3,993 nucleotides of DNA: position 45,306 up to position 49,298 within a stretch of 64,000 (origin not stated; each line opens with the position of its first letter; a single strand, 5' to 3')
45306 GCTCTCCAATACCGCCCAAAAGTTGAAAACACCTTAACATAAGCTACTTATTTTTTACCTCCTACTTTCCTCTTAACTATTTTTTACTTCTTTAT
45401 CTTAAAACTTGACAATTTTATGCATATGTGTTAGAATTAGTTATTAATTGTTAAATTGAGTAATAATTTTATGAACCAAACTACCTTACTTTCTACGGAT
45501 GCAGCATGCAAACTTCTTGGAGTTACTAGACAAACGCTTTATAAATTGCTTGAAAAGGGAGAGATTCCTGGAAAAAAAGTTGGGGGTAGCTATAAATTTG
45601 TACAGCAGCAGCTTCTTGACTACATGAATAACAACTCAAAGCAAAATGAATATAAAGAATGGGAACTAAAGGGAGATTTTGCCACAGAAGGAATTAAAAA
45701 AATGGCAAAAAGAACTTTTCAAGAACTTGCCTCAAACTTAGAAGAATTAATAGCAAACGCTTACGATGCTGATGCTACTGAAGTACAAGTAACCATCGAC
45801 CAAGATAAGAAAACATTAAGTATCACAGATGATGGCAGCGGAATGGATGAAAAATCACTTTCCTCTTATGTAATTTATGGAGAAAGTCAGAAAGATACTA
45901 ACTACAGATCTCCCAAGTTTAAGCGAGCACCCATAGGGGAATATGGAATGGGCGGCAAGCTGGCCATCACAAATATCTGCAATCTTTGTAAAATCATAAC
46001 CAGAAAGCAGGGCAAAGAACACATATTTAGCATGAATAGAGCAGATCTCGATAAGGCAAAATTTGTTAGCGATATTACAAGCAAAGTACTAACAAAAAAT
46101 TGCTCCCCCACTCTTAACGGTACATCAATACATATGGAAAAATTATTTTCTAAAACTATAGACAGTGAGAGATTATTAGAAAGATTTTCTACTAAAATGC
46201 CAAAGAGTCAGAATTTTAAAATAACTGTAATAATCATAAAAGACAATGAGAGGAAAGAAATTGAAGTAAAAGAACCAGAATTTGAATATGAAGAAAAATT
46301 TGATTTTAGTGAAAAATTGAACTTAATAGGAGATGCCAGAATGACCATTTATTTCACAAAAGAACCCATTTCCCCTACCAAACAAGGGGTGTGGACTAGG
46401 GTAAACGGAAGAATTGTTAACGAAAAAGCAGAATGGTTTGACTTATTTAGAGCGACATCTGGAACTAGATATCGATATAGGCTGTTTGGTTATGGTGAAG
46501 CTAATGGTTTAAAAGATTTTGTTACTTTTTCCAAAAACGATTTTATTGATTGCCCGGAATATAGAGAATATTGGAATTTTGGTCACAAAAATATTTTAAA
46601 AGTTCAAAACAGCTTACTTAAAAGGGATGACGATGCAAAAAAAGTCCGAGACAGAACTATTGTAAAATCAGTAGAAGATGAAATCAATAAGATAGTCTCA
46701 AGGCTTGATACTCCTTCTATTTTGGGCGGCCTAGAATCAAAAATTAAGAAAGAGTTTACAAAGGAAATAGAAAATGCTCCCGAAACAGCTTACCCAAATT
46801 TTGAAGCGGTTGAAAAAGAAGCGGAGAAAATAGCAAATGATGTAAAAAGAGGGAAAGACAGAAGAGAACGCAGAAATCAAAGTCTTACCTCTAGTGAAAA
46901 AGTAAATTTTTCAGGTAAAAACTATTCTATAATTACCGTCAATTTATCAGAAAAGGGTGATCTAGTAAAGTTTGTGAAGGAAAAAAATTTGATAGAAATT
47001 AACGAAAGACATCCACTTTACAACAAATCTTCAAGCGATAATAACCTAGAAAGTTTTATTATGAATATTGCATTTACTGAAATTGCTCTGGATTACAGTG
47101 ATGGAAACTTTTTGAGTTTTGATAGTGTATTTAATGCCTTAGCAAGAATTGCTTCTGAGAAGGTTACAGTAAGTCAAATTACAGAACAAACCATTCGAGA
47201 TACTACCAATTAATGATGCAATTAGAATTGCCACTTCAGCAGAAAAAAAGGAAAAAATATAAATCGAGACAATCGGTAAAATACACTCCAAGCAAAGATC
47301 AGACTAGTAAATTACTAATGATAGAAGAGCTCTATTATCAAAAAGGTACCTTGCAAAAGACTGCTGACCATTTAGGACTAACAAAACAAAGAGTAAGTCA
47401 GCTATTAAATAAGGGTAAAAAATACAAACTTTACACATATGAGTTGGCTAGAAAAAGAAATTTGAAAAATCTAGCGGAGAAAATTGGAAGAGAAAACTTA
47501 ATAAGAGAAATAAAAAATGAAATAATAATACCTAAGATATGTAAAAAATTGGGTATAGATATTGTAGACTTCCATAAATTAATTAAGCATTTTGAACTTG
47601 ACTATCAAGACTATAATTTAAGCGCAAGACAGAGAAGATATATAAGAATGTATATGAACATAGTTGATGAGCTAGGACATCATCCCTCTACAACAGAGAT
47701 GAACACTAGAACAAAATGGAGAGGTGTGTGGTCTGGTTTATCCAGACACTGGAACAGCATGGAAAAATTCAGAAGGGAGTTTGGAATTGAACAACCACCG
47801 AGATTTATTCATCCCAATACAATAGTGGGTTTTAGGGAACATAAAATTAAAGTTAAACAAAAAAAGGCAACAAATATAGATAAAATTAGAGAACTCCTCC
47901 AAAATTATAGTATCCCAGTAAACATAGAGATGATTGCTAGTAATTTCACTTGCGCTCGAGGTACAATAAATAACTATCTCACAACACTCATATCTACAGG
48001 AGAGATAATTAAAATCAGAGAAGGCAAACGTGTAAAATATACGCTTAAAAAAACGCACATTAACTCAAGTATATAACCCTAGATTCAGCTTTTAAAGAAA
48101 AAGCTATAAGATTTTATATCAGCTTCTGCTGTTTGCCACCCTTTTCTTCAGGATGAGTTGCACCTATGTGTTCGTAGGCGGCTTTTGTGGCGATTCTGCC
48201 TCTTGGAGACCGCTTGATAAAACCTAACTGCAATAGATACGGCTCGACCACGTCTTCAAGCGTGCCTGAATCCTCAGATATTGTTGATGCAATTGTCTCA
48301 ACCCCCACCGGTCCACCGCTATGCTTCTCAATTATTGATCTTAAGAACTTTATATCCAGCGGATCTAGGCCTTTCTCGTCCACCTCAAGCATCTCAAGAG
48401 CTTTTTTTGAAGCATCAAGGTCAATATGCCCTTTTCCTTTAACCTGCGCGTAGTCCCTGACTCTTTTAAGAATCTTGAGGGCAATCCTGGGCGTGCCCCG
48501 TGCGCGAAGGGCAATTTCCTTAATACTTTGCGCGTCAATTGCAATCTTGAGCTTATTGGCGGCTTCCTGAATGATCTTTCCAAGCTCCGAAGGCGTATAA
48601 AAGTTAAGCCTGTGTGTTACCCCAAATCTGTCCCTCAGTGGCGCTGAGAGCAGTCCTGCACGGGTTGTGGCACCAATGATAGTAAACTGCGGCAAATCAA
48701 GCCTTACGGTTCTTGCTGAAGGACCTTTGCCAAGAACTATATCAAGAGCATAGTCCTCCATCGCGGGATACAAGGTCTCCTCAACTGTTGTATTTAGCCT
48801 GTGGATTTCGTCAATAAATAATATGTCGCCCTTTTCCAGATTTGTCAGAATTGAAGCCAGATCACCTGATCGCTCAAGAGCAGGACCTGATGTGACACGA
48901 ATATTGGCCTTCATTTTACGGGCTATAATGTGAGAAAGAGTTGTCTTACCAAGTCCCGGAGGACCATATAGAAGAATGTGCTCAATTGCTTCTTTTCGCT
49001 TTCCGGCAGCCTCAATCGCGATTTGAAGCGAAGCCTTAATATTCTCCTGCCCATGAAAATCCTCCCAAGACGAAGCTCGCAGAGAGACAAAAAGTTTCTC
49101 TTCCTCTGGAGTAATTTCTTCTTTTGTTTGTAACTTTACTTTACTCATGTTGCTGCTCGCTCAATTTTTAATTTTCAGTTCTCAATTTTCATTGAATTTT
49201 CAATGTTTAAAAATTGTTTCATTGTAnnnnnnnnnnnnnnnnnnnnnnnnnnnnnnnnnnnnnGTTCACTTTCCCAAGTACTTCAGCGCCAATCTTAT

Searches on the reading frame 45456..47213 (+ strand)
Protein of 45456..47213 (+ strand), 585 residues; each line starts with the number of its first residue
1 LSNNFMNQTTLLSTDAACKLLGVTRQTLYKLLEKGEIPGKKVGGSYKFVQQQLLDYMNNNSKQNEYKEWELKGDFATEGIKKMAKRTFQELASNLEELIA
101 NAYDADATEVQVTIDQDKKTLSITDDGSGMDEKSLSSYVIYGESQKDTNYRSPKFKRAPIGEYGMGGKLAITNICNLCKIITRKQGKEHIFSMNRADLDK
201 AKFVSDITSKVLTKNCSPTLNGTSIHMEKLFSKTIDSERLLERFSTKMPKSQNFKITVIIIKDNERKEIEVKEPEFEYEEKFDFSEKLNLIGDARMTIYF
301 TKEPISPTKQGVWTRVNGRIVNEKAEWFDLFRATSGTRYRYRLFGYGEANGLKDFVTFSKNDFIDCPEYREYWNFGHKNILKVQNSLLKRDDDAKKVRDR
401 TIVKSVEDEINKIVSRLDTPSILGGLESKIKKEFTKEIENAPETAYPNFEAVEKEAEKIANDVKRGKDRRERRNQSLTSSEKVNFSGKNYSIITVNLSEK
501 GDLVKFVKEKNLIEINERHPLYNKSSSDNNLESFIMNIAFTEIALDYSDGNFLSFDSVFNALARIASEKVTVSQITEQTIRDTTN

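Call 30: search_protein_families(library=pfam, proteins=[window:45456-47213:+])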
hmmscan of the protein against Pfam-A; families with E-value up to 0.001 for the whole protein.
window:45456-47213:+ (585 aa): 3 families
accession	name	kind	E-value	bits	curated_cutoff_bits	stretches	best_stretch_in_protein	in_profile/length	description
PF13589.12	HATPase_c_3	-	6.2e-21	75.3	25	1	93-223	5-137/137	Histidine kinase-, DNA gyrase B-, and HSP90-like ATPase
PF12728.13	HTH_17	-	3.5e-11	43.6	27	1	11-60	1-50/51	Helix-turn-helix domain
PF02518.31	HATPase_c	-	5.9e-06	27.1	26.4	1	95-139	10-56/111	Histidine kinase-, DNA gyrase B-, and HSP90-like ATPase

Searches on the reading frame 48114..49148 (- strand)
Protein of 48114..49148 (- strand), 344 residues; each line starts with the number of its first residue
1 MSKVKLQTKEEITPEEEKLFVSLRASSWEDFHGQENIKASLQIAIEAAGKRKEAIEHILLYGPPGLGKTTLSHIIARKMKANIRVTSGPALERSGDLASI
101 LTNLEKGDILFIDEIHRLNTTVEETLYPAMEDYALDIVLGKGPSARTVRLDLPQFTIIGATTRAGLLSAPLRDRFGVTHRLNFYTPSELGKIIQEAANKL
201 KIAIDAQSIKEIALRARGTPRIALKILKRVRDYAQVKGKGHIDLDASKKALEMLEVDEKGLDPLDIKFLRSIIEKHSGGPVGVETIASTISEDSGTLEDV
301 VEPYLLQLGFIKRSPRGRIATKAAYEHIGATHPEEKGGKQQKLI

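Call 30: search_protein_families(library=pfam, proteins=[window:48114-49148:-])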
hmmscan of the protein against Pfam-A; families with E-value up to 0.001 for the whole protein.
window:48114-49148:- (344 aa): 15 families
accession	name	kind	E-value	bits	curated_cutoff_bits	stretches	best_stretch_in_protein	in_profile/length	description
PF05496.18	RuvB_N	-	2.1e-76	255.5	27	1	23-181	1-159/159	Holliday junction DNA helicase RuvB P-loop domain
PF17864.7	AAA_lid_4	-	1.7e-27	95.4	27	1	184-257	1-74/74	RuvB AAA lid domain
PF05491.19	RuvB_C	-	4.5e-25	87.8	24.7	1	258-328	1-71/72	RuvB C-terminal winged helix domain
PF00004.35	AAA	-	1.7e-20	74.2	21.2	1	58-178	1-126/131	ATPase family associated with various cellular activities (AAA)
PF07728.20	AAA_5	-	5.6e-11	43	22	1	57-175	1-139/139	AAA domain (dynein-related subfamily)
PF01078.27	Mg_chelatase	-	5e-06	26.5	20.3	0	29-75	3-42/207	Magnesium chelatase, subunit ChlI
PF05673.19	DUF815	-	3.7e-05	23.5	23.8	0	27-115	26-116/249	Protein of unknown function (DUF815)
PF13191.12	AAA_16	-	5.1e-05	24.3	32.6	1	33-93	4-63/167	AAA ATPase domain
PF00493.29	MCM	-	0.00022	20.9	23.3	0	16-137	11-152/224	MCM P-loop domain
PF13173.12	AAA_14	-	0.00027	21.4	27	1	58-123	5-79/129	AAA domain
PF07726.17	AAA_3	-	0.0006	20.1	27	0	57-92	1-37/131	ATPase family associated with various cellular activities (AAA)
PF00931.28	NB-ARC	-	0.00072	19.3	23.5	0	52-80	15-43/248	NB-ARC domain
PF00308.24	Bac_DnaA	-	0.00082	20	23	0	33-82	13-61/162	Bacterial DnaA ATPAse domain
PF13401.12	AAA_22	-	0.00083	20.1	27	0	57-79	7-29/130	AAA domain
PF20720.3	nSTAND3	-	0.00086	19.5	27.2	0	53-113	15-72/155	Novel STAND NTPase 3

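Call 39: find_encoding_contigs(protein=window:48114-49148:-, flank=10000, max_places=4)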
Protein window:48114-49148:- (344 aa): no gene with exactly this product is on record in the collection.
